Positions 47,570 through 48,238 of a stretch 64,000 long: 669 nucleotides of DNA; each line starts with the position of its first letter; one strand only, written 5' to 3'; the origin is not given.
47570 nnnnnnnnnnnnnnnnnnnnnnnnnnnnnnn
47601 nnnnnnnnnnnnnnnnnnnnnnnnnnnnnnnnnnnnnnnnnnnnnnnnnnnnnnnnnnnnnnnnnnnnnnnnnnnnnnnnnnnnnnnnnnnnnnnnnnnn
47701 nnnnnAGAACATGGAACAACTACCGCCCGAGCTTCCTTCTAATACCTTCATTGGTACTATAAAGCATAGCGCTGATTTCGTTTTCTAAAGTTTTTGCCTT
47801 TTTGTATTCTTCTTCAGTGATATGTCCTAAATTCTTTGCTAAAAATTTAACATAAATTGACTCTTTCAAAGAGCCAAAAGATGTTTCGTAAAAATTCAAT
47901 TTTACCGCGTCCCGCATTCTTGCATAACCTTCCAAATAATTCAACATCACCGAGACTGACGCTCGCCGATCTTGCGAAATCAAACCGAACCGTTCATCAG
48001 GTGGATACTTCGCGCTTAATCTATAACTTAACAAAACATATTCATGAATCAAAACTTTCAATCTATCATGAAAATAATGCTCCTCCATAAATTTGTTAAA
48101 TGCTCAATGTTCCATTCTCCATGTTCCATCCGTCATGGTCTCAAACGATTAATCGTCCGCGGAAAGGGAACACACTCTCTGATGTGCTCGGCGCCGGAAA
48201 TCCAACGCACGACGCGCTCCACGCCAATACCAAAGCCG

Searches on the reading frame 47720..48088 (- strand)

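Call 48: search_protein_families(library=pfam, proteins=[window:47720-48088:-], max_evalue=0.0001)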
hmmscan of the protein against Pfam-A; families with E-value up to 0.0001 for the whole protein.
window:47720-48088:- (122 aa): 1 family
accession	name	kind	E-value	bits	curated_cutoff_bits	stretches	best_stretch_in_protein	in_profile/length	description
PF05635.17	23S_rRNA_IVP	-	2.7e-21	76.2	33.8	1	15-110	10-105/106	23S rRNA-intervening sequence protein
